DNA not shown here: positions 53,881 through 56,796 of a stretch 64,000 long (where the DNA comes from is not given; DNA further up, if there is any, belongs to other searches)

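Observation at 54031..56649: T9SS-exported agmatine/peptidyl-arginine deiminase homologue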

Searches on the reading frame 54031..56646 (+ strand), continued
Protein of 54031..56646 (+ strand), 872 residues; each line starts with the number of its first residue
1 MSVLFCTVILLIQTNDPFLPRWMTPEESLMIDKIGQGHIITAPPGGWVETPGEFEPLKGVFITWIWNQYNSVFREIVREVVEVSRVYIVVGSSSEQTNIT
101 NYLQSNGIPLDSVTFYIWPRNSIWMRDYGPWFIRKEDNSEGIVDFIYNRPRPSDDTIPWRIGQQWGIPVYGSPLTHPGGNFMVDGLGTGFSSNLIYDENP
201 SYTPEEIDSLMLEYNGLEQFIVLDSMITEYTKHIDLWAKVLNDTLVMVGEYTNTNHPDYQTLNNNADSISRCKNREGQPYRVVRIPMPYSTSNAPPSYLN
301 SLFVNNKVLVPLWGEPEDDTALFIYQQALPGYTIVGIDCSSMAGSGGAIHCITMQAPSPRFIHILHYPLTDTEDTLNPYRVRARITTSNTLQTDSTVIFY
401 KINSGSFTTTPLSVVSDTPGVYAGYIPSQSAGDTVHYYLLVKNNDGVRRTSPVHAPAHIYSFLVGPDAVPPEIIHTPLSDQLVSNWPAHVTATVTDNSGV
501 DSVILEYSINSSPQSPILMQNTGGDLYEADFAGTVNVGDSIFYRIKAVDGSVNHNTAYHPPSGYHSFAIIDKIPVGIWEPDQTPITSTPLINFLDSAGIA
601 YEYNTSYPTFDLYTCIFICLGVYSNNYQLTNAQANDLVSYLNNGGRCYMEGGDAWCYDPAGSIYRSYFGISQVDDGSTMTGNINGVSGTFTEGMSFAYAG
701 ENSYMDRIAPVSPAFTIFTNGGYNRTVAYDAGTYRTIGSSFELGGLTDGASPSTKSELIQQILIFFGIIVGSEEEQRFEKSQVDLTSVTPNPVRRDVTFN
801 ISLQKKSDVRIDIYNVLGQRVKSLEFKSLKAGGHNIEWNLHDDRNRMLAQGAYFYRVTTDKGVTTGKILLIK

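Call 8: find_homologous_proteins(query=window:54031-56646:+, max_evalue=0.00001)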
Query window:54031-56646:+ (872 aa): 1735 proteins with E <= 0.00001 among 8000 candidates; the best 120 are listed.
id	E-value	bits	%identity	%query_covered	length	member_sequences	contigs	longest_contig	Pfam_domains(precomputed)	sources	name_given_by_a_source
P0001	0.0e+0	2034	100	100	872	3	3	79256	PF18962.8,PF13860.13,PF04371.21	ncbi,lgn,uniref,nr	ncbi:MAG TPA: T9SS type A sorting domain-containing protein [candidate division WOR-3 bacterium]|uni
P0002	0.0e+0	1597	77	100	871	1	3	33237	PF13860.13,PF04371.21,PF22184.3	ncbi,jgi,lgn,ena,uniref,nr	ncbi:hypothetical protein BXT86_03635 [candidate division WOR-3 bacterium 4484_100]|uniref:Secretion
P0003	0.0e+0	1574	75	100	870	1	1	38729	PF18962.8,PF04371.21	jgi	jgi:agmatine deiminase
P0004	0.0e+0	1554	74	100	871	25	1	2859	PF18962.8,PF04371.21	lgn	-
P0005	0.0e+0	1514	73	100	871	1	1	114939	PF18962.8,PF04371.21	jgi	-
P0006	0.0e+0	1503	73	100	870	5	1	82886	PF18962.8,PF04371.21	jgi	jgi:agmatine deiminase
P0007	0.0e+0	1399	70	97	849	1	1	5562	PF18962.8,PF04371.21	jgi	jgi:agmatine/peptidylarginine deiminase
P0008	0.0e+0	1389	67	99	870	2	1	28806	PF18962.8,PF13860.13,PF04371.21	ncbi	-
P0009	0.0e+0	1376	67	100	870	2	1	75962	PF04371.21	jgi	jgi:agmatine deiminase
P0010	0.0e+0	1360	66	100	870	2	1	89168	PF18962.8,PF04371.21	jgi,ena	-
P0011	0.0e+0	1360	66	100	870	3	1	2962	PF18962.8,PF04371.21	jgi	jgi:agmatine deiminase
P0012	0.0e+0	1360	68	97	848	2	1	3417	PF18962.8,PF04371.21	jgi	jgi:agmatine/peptidylarginine deiminase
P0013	0.0e+0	1352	65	100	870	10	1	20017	PF04371.21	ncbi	ncbi:MAG: agmatine deiminase family protein [bacterium]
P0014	0.0e+0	1344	65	100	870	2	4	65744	PF04371.21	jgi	jgi:agmatine deiminase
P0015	0.0e+0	1332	65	100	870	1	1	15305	PF18962.8,PF04371.21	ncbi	-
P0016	0.0e+0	1328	64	100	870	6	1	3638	PF04371.21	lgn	-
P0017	0.0e+0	1073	72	72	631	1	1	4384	PF18962.8,PF04371.21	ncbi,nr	ncbi:agmatine deiminase family protein, partial [candidate division WOR-3 bacterium]|nr:agmatine dei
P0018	0.0e+0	1048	73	72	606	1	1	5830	PF04371.21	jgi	jgi:agmatine/peptidylarginine deiminase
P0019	3.1e-282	957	77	54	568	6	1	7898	PF18962.8,PF04371.21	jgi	jgi:agmatine/peptidylarginine deiminase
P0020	6.6e-281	952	77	54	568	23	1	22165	PF18962.8,PF04371.21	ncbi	-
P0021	2.1e-280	951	76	57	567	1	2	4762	PF18962.8,PF04371.21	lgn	-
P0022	4.6e-274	930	76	56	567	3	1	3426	PF04371.21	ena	-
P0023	4.9e-273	926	78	52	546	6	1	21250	PF18962.8,PF04371.21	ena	-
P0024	1.3e-272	925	78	52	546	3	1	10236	PF18962.8,PF04371.21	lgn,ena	-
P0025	1.4e-272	925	79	52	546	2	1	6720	PF18962.8,PF04371.21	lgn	-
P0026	3.4e-272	924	78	52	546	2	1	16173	PF18962.8,PF04371.21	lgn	-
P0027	3.6e-272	923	76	55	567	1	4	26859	PF18962.8,PF04371.21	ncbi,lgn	-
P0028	6.7e-272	923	76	55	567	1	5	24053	PF18962.8,PF04371.21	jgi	-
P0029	4.2e-271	920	74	56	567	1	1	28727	PF18962.8,PF04371.21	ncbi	ncbi:MAG: agmatine deiminase family protein [bacterium]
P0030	5.4e-268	910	73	56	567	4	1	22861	PF18962.8,PF13860.13,PF04371.21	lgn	-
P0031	2.8e-267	907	74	55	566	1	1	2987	PF18962.8,PF04371.21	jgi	jgi:agmatine deiminase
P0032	1.4e-264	898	73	54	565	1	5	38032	PF13585.13,PF18962.8,PF13860.13,PF04371.21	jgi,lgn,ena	-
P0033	3.7e-263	894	77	54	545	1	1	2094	PF18962.8,PF04371.21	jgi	jgi:agmatine/peptidylarginine deiminase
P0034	4.6e-261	887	74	53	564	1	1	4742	PF18962.8,PF04371.21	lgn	-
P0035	2.2e-259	881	72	53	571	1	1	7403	PF13585.13,PF18962.8,PF04371.21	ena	-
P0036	8.3e-259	879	72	53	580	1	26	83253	PF13585.13,PF18962.8,PF13860.13,PF04371.21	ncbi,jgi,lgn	-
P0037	2.8e-257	874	74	52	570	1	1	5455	PF18962.8,PF04371.21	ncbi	-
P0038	5.8e-256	870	73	53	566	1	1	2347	PF18962.8,PF04371.21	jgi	-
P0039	9.5e-254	862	69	55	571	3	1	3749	PF18962.8,PF04371.21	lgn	-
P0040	2.7e-253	861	73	53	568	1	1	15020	PF13860.13,PF04371.21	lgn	-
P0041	3.0e-253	861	72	53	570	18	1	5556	PF18962.8,PF04371.21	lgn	-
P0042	8.4e-253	859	71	53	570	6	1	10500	PF18962.8,PF04371.21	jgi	-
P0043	7.0e-252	856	70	54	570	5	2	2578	PF18962.8,PF04371.21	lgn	-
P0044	4.3e-251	854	71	54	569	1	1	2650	PF13585.13,PF18962.8,PF13860.13,PF04371.21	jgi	jgi:agmatine/peptidylarginine deiminase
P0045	4.5e-251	854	73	53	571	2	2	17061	PF18962.8,PF04371.21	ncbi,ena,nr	ncbi:agmatine deiminase family protein [candidate division WOR-3 bacterium]|nr:agmatine deiminase fa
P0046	2.7e-250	851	70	55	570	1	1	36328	PF18962.8,PF04371.21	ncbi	-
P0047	2.9e-250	851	66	60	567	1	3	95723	PF13860.13,PF04371.21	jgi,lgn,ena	-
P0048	3.3e-250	851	70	53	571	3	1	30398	PF13585.13,PF18962.8,PF13860.13,PF04371.21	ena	-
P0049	4.8e-250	850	68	55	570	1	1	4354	PF18962.8,PF04371.21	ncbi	-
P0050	5.7e-250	850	71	53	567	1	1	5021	PF18962.8,PF13860.13,PF04371.21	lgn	-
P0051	8.8e-248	843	67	57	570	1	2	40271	PF18962.8,PF04371.21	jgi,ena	-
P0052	2.8e-247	841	73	54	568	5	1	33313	PF18962.8,PF04371.21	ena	-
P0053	5.7e-247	840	69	53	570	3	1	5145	PF18962.8,PF04371.21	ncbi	-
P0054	2.0e-246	838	65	60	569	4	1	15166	PF18962.8,PF13860.13,PF04371.21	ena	-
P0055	3.2e-246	838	65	60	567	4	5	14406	PF13860.13,PF04371.21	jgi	jgi:agmatine deiminase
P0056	4.6e-245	834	70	53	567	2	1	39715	PF18962.8,PF13860.13,PF04371.21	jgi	jgi:agmatine deiminase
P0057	1.2e-244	832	69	56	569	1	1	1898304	PF04371.21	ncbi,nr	ncbi:MAG: agmatine deiminase family protein [candidate division WOR-3 bacterium]|nr:MAG: agmatine de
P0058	1.3e-244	832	69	53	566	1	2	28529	PF04371.21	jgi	-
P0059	1.3e-243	829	70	52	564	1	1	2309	PF18962.8,PF13860.13,PF04371.21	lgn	-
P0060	1.9e-243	828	67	57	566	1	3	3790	PF18962.8,PF04371.21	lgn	-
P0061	1.3e-242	826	67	56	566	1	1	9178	PF18962.8,PF04371.21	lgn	-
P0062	3.8e-241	821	64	60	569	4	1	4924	PF18962.8,PF13860.13,PF04371.21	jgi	-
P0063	4.6e-241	821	67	53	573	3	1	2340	PF13585.13,PF18962.8,PF04371.21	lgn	-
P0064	9.2e-241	820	67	53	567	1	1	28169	PF13860.13,PF04371.21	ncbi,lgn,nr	ncbi:agmatine deiminase family protein [candidate division WOR-3 bacterium]|nr:agmatine deiminase fa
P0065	1.1e-240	819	69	53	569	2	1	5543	PF04371.21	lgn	-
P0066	1.6e-240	819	69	53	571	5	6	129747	PF13585.13,PF18962.8,PF04371.21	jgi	-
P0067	2.1e-240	818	69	53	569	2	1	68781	PF13585.13,PF18962.8,PF04371.21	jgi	-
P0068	2.1e-240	818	69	52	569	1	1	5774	PF04371.21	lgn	-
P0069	2.5e-240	818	68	53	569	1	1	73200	PF18962.8,PF13860.13,PF04371.21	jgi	-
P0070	3.8e-240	817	63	60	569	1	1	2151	PF18962.8,PF13860.13,PF04371.21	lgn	-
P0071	2.7e-239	815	68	55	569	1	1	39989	PF04371.21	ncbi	-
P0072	2.7e-239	815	69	53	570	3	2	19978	PF18962.8,PF04371.21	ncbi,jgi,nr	ncbi:MAG: T9SS type A sorting domain-containing protein [Candidatus Cloacimonadota bacterium]|nr:MAG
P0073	5.9e-239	814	68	53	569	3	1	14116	PF18962.8,PF13860.13,PF04371.21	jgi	jgi:agmatine deiminase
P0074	1.5e-238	812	68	53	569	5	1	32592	PF04371.21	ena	-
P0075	3.4e-238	811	67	56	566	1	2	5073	PF04371.21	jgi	jgi:agmatine deiminase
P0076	1.2e-237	809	68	53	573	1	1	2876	PF13585.13,PF18962.8,PF04371.21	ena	-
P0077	1.2e-237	809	69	53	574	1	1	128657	PF04371.21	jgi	jgi:agmatine deiminase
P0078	1.4e-237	809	68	53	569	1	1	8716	PF13860.13,PF04371.21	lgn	-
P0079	3.8e-234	798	59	64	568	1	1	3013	PF04371.21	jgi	jgi:agmatine deiminase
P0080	1.5e-233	796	68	53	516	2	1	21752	PF04371.21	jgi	-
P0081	5.9e-233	794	66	53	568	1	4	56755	PF18962.8,PF04371.21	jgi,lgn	jgi:agmatine deiminase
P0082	1.2e-232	793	66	53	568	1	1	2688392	PF18962.8,PF13860.13,PF04371.21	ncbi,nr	ncbi:MAG: agmatine deiminase family protein [candidate division WOR-3 bacterium]|nr:MAG: agmatine de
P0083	5.0e-232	791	66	53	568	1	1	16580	PF18962.8,PF13860.13,PF04371.21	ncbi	-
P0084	1.4e-231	789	68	52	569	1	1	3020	PF04371.21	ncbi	-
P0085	2.4e-230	785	60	60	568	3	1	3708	PF18962.8,PF04371.21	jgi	jgi:agmatine deiminase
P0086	1.8e-229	782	63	58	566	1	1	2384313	PF04371.21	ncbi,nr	ncbi:MAG: agmatine deiminase family protein [candidate division WOR-3 bacterium]|nr:MAG: agmatine de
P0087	6.7e-229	780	64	56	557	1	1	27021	PF04371.21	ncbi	-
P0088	2.6e-228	778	58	64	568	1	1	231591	PF13860.13,PF04371.21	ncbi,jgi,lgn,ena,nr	ncbi:MAG: agmatine deiminase family protein [candidate division WOR-3 bacterium]|nr:agmatine deimina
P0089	3.1e-228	778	67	52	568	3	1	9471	PF18962.8,PF04371.21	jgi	-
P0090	7.1e-228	777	66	53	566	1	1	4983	PF18962.8,PF04371.21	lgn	-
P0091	2.6e-227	775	65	55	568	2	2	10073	PF04371.21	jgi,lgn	jgi:agmatine deiminase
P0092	1.9e-226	772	67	53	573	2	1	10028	PF18962.8,PF04371.21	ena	-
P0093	1.1e-225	770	59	62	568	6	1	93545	PF18962.8,PF04371.21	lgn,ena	-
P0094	1.9e-225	769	67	55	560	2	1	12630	PF18962.8,PF04371.21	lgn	-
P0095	3.0e-225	768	67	53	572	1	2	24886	PF18962.8,PF13860.13,PF04371.21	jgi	jgi:agmatine deiminase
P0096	1.3e-223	763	64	53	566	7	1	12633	PF18962.8,PF13860.13,PF04371.21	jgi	-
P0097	8.5e-223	760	62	55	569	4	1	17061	PF18962.8,PF04371.21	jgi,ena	-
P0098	2.3e-222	759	68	53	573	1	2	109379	PF18962.8,PF04371.21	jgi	jgi:agmatine deiminase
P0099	2.9e-222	758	62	53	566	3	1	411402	PF18962.8,PF04371.21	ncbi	-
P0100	4.3e-221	754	65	55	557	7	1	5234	PF18962.8,PF04371.21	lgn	-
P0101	4.9e-221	754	61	57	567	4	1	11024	PF18962.8,PF04371.21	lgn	-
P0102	1.3e-220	753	66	53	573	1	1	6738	PF18962.8,PF04371.21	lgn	-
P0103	1.6e-220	753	62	55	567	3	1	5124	PF18962.8,PF13860.13,PF04371.21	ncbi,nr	ncbi:MAG: agmatine deiminase family protein [candidate division WOR-3 bacterium]|nr:agmatine deimina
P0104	2.1e-220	752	61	62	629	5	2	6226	PF04371.21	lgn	-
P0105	9.4e-220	750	65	52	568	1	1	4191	PF18962.8,PF13860.13,PF04371.21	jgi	jgi:agmatine/peptidylarginine deiminase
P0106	1.4e-219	749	56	64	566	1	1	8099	PF18962.8,PF04371.21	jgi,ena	-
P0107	1.4e-219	749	66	55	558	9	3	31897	PF18962.8,PF04371.21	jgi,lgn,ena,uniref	uniref:T9SS type A sorting domain-containing protein n=1 Tax=candidate division WOR-3 bacterium TaxI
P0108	1.5e-219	749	67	54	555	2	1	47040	PF18962.8,PF04371.21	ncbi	-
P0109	1.9e-219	749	68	50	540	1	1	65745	PF18962.8,PF04371.21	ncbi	-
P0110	2.5e-219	749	65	54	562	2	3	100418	PF18962.8,PF04371.21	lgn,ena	-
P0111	1.2e-218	746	65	55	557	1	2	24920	PF18962.8,PF04371.21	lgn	-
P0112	2.1e-218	746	60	55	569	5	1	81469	PF18962.8,PF13860.13,PF04371.21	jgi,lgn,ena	-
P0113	4.3e-218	745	63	57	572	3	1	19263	PF18962.8,PF04371.21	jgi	jgi:agmatine deiminase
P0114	1.7e-217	743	67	53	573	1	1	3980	PF18962.8,PF04371.21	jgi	jgi:agmatine/peptidylarginine deiminase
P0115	2.3e-217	742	62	53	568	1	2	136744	PF18962.8,PF13860.13,PF04371.21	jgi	jgi:agmatine deiminase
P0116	3.8e-217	741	64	51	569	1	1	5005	PF18962.8,PF04371.21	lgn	-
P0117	5.4e-217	741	66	54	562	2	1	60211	PF18962.8,PF04371.21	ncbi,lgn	ncbi:MAG: agmatine deiminase family protein [candidate division WOR-3 bacterium]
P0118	1.5e-216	739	64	54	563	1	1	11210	PF18962.8,PF04371.21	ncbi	-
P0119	1.6e-216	739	59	63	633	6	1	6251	PF04371.21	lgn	-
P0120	1.7e-216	739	61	54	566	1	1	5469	PF18962.8,PF04371.21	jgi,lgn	jgi:agmatine deiminase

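Call 44: find_encoding_contigs(protein=P0001, flank=10000, max_places=3)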
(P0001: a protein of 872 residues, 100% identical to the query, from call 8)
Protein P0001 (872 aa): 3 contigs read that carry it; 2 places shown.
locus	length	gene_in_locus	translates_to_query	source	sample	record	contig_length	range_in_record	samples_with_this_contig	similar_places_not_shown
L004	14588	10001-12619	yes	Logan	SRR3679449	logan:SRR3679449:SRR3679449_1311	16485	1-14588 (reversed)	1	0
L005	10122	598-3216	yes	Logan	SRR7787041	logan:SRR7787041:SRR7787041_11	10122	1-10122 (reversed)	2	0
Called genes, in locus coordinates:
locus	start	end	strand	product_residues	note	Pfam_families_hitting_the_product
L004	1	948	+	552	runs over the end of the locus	PF02463:SMC_N, PF13175:AAA_15, PF13476:AAA_23, PF13304:AAA_21 (faint), PF10046:BLOC1_2 (faint)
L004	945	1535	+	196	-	PF01066:CDP-OH_P_transf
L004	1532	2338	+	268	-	PF01678:DAP_epimerase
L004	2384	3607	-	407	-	PF00202:Aminotran_3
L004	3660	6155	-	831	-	PF09586:YfhO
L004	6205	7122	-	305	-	PF03706:LPG_synthase_TM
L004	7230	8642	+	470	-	PF00202:Aminotran_3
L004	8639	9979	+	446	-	PF02878:PGM_PMM_I, PF02879:PGM_PMM_II, PF02880:PGM_PMM_III, PF00408:PGM_PMM_IV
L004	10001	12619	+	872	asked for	PF04371:PAD_porph, PF18962:Por_Secre_tail, PF13860:FlgD_ig (weak)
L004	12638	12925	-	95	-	PF02575:YbaB_DNA_bd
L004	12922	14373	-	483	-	PF05496:RuvB_N (weak), PF06068:TIP49 (faint), PF13177:DNA_pol3_delta2, PF00004:AAA, PF07728:AAA_5, PF13401:AAA_22 (weak), PF22608:DNAX_ATPase_lid (weak), PF12169:DNA_pol3_gamma3, +1 more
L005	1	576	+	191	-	?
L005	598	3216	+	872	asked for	PF04371:PAD_porph, PF18962:Por_Secre_tail, PF13860:FlgD_ig (weak)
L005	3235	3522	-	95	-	PF02575:YbaB_DNA_bd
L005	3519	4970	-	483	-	PF05496:RuvB_N (weak), PF06068:TIP49 (faint), PF13177:DNA_pol3_delta2, PF00004:AAA, PF07728:AAA_5, PF13401:AAA_22 (weak), PF22608:DNAX_ATPase_lid (weak), PF12169:DNA_pol3_gamma3, +1 more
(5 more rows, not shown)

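Call 45: find_encoding_contigs(protein=P0005, flank=8000, max_places=1)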
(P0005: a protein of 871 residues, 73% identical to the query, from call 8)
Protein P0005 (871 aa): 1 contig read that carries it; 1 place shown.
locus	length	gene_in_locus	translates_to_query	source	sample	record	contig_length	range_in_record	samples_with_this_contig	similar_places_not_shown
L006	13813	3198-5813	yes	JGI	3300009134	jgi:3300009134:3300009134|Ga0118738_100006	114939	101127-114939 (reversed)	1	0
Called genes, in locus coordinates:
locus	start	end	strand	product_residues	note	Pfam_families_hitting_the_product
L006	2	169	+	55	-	?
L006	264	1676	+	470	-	PF00202:Aminotran_3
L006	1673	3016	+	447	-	PF02878:PGM_PMM_I, PF02879:PGM_PMM_II, PF02880:PGM_PMM_III, PF00408:PGM_PMM_IV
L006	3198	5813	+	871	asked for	PF04371:PAD_porph, PF18962:Por_Secre_tail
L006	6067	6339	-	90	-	PF02575:YbaB_DNA_bd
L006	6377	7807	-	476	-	PF05496:RuvB_N (faint), PF13177:DNA_pol3_delta2, PF00004:AAA, PF07728:AAA_5 (weak), PF13173:AAA_14 (faint), PF13401:AAA_22 (faint), PF22608:DNAX_ATPase_lid, PF12169:DNA_pol3_gamma3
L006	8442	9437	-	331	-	PF09084:NMT1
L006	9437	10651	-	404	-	PF07719:TPR_2 (faint), PF12569:NatA_aux_su (faint), PF00515:TPR_1 (weak), PF13181:TPR_8 (weak), PF13414:TPR_11, PF13431:TPR_17 (weak), PF12895:ANAPC3 (weak), PF25068:ARM_TT21_4th (weak), +15 more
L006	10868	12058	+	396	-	PF05036:SPOR (weak)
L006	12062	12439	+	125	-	PF01042:Ribonuc_L-PSP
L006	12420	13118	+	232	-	PF22935:RM44_endonuclase, PF14622:Ribonucleas_3_3, PF00636:Ribonuclease_3, PF00035:dsrm, PF22892:DSRM_MRPL44 (weak)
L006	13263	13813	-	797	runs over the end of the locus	PF01326:PPDK_N, PF27448:Rph_4th, PF00391:PEP-utilizers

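Call 46: find_encoding_contigs(protein=P0009, flank=8000, max_places=1)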
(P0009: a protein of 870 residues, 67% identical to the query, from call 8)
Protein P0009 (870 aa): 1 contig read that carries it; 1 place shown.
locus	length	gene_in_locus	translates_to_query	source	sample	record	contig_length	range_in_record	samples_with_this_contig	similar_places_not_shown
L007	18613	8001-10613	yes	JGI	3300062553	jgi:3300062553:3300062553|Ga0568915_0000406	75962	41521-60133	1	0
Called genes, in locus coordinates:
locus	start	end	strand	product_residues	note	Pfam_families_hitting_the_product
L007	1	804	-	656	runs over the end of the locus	PF00133:tRNA-synt_1, PF09334:tRNA-synt_1g, PF19303:Anticodon_3, PF08264:Anticodon_1 (weak), PF01588:tRNA_bind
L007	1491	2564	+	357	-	PF20539:DUF6754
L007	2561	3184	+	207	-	-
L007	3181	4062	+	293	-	-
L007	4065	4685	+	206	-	-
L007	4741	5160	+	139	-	PF03479:PCC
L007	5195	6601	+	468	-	PF00202:Aminotran_3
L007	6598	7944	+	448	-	PF02878:PGM_PMM_I, PF02879:PGM_PMM_II, PF02880:PGM_PMM_III, PF00408:PGM_PMM_IV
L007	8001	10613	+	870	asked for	PF04371:PAD_porph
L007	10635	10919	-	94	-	PF02575:YbaB_DNA_bd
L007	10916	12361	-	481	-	PF05496:RuvB_N (faint), PF13177:DNA_pol3_delta2, PF00004:AAA, PF07728:AAA_5 (weak), PF13173:AAA_14 (weak), PF13401:AAA_22 (weak), PF22608:DNAX_ATPase_lid, PF12169:DNA_pol3_gamma3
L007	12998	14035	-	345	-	PF09084:NMT1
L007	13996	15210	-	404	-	PF13371:TPR_9 (faint), PF00515:TPR_1 (faint), PF07719:TPR_2 (faint), PF12569:NatA_aux_su (faint), PF12895:ANAPC3 (faint), PF09976:TPR_21 (weak), PF13414:TPR_11, PF13424:TPR_12 (weak), +12 more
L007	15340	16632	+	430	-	PF05036:SPOR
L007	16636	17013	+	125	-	PF01042:Ribonuc_L-PSP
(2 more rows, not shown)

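Call 47: find_encoding_contigs(protein=P0057, flank=8000, max_places=1)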
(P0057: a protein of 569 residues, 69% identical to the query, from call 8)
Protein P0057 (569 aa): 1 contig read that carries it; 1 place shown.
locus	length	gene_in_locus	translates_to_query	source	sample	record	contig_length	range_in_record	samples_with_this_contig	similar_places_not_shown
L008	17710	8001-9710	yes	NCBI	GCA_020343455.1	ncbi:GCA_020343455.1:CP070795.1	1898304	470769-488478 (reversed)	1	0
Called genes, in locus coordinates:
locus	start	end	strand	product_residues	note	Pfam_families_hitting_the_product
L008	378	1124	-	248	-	-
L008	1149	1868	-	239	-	-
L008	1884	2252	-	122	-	PF01809:YidD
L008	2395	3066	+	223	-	PF02517:Rce1-like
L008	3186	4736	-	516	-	PF12072:RNase_Y_N, PF00013:KH_1 (weak), PF08668:HDOD (faint), PF01966:HD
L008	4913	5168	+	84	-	PF03479:PCC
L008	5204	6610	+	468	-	PF00202:Aminotran_3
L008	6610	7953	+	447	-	PF02878:PGM_PMM_I, PF02879:PGM_PMM_II, PF02880:PGM_PMM_III, PF00408:PGM_PMM_IV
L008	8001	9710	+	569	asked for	PF04371:PAD_porph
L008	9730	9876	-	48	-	PF02575:YbaB_DNA_bd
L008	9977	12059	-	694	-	PF00521:DNA_topoisoIV, PF03989:DNA_gyraseA_C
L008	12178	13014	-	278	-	PF02811:PHP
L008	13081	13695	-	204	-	PF01936:NYN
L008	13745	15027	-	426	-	-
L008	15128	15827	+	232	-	PF01839:FG-GAP (faint), PF13517:FG-GAP_3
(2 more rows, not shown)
